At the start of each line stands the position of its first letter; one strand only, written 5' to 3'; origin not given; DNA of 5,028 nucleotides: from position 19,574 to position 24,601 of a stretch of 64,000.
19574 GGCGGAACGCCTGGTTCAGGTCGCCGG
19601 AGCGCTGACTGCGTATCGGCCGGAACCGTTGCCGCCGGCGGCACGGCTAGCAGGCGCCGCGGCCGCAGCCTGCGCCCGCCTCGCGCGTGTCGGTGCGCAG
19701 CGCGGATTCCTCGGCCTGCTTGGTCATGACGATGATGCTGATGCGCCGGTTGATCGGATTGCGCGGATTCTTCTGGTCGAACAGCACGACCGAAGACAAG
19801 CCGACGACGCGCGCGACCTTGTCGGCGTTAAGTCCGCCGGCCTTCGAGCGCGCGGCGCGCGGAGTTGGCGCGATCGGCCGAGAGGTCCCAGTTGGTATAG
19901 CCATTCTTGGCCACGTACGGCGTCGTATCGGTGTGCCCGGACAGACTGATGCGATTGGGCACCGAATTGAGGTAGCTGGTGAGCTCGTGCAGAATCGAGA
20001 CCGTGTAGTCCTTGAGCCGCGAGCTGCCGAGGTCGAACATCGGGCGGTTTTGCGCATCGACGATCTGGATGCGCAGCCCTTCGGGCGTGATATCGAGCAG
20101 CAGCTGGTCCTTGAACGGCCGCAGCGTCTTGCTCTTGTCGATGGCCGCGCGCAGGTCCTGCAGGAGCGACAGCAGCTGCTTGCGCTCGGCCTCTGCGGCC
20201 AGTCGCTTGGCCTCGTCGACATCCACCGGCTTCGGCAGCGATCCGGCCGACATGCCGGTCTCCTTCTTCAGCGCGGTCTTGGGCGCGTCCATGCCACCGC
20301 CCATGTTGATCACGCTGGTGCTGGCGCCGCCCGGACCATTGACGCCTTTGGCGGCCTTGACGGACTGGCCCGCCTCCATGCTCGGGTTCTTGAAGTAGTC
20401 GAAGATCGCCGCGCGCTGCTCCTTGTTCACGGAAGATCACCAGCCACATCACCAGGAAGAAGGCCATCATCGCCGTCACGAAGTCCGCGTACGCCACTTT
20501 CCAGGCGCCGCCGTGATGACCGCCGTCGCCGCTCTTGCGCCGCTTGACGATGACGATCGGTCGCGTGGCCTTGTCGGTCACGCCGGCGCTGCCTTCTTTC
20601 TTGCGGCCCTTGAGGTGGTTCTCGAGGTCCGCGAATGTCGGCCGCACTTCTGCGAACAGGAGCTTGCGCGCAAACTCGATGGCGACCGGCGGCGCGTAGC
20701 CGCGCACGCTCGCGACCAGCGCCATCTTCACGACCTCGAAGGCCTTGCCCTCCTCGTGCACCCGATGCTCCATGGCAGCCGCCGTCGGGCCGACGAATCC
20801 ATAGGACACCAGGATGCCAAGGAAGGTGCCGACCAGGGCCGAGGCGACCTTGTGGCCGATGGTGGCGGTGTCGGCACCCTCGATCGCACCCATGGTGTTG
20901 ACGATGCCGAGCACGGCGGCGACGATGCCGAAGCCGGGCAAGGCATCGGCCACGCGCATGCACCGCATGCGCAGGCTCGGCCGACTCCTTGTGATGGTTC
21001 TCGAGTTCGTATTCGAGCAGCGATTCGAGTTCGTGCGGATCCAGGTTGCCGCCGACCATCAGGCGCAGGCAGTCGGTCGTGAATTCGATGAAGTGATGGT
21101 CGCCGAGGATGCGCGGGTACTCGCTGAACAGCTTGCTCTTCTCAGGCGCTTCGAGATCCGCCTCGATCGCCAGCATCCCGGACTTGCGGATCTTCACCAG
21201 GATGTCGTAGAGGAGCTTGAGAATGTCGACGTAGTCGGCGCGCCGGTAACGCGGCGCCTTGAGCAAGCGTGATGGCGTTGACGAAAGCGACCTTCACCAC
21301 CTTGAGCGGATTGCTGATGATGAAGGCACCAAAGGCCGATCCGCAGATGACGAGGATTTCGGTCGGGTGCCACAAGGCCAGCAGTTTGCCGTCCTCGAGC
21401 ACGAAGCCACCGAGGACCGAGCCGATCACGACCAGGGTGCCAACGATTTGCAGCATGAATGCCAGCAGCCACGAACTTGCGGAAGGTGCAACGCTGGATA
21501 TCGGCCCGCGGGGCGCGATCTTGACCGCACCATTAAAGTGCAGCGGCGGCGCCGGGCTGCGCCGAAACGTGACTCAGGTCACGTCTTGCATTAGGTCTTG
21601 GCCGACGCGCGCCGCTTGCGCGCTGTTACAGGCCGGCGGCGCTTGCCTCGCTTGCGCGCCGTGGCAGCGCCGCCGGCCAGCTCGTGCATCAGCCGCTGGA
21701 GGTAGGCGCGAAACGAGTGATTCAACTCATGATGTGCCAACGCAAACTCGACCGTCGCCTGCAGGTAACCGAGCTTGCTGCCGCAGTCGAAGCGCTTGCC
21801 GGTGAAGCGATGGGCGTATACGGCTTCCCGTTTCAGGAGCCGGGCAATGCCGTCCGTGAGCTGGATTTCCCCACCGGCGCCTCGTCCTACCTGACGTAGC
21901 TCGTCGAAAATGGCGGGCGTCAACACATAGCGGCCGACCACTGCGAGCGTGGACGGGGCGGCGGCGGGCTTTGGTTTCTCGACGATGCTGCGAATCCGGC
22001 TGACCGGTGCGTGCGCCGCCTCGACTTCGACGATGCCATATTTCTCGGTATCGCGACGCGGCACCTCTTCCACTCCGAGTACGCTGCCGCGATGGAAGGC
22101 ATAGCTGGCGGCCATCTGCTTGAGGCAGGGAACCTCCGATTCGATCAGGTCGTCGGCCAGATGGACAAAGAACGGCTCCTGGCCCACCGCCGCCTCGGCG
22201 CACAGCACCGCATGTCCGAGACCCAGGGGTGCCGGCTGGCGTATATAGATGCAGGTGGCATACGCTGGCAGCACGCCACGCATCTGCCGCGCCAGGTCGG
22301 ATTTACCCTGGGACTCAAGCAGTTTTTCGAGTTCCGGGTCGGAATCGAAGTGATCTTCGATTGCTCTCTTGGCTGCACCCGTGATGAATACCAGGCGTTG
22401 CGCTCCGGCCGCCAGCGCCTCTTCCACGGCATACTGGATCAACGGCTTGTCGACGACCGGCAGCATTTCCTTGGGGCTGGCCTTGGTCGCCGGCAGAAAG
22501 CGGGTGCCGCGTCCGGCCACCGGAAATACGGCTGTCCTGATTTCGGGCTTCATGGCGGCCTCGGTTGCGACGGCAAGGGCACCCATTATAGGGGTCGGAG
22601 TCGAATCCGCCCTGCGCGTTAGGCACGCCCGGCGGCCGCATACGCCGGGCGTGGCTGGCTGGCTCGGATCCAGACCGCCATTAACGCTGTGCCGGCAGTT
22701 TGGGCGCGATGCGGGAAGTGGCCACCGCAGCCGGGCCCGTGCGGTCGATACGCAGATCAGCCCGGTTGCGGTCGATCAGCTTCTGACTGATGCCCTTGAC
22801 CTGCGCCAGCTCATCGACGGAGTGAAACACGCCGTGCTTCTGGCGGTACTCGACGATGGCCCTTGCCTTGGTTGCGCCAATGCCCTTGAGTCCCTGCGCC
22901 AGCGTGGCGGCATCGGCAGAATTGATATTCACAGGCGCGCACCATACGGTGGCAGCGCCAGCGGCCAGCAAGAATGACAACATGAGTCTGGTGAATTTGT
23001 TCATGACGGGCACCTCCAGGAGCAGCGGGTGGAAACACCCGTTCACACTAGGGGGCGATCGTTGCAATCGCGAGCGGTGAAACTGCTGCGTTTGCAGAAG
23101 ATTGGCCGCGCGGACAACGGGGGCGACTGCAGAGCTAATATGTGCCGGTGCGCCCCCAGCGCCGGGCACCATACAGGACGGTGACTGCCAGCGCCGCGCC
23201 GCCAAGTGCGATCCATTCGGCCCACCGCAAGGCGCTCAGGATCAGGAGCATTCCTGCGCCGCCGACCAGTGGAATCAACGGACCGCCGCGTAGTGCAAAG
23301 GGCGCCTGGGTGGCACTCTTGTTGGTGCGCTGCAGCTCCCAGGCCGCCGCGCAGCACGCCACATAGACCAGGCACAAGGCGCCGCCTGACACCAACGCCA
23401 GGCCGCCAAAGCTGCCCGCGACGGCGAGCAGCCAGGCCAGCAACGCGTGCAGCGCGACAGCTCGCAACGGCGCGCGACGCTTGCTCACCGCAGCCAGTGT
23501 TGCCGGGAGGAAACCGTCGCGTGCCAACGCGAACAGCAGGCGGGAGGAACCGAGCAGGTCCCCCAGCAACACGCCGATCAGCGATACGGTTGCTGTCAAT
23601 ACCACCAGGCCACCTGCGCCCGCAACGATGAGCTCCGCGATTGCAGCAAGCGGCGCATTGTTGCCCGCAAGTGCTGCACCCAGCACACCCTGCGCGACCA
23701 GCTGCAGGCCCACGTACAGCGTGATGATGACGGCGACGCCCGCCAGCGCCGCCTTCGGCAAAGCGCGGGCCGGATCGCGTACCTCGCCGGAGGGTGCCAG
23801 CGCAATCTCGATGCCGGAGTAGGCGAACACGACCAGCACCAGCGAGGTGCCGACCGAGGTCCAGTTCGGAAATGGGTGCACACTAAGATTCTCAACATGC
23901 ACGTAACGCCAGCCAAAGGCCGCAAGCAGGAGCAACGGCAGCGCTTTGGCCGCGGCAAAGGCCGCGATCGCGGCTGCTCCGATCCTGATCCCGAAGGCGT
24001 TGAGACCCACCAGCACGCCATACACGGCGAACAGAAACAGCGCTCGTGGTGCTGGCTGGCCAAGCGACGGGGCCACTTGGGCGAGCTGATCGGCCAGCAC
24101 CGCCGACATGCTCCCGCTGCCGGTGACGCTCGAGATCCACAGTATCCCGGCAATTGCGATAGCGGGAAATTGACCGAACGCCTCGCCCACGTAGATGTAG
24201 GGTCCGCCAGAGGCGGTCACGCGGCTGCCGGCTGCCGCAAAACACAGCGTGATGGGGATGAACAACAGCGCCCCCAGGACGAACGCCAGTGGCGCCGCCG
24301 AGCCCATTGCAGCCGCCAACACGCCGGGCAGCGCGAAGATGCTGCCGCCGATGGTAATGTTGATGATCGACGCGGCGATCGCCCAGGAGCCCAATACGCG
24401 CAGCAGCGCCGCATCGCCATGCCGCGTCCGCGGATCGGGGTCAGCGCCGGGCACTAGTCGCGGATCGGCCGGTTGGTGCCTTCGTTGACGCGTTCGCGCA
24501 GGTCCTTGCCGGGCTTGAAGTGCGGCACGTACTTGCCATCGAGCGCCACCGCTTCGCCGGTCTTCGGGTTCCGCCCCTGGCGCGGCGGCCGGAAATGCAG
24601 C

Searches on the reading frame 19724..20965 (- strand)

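Call 47: search_protein_families(library=pfam, proteins=[window:19724-20965:-], max_evalue=0.00001)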
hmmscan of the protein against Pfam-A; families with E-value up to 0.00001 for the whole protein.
window:19724-20965:- (413 aa): 2 families
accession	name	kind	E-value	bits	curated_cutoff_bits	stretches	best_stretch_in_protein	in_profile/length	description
PF13677.11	MotB_plug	-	1.8e-14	53.5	24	1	142-176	3-39/58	Membrane MotB of proton-channel complex MotA/MotB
PF01618.21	MotA_ExbB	-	2.9e-08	34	22.9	1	6-76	53-125/127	MotA/TolQ/ExbB proton channel family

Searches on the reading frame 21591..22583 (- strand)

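Call 47: search_protein_families(library=pfam, proteins=[window:21591-22583:-], max_evalue=0.00001)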
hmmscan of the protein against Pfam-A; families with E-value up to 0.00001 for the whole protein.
window:21591-22583:- (330 aa): 2 families
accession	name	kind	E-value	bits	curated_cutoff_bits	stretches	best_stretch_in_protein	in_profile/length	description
PF00483.29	NTP_transferase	-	1.4e-27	97.3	21.2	1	23-277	7-239/245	Nucleotidyl transferase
PF12804.13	NTP_transf_3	-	3.2e-06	27.8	27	0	22-167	5-117/160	MobA-like NTP transferase domain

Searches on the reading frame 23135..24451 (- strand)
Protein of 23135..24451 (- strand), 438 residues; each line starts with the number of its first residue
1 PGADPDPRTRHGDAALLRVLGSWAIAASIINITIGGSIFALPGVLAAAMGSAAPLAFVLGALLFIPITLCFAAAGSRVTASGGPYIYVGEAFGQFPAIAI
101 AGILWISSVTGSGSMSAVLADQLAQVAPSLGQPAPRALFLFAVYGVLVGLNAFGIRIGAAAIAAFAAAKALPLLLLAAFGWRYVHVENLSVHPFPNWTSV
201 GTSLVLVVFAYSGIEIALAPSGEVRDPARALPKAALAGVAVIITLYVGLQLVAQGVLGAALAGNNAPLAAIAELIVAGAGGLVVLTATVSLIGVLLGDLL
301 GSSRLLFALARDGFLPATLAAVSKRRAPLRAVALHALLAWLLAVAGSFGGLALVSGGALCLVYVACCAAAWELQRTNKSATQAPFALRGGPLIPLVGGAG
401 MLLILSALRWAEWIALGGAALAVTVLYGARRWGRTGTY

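Call 47: search_protein_families(library=pfam, proteins=[window:23135-24451:-], max_evalue=0.00001)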
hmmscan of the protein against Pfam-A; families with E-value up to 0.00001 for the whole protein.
window:23135-24451:- (438 aa): 2 families
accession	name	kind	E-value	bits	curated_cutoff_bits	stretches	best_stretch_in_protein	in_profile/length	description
PF13520.12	AA_permease_2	-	2.3e-39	136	27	1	20-408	1-401/427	Amino acid permease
PF00324.27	AA_permease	-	1.8e-23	83.4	24.6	1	37-414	15-426/470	Amino acid permease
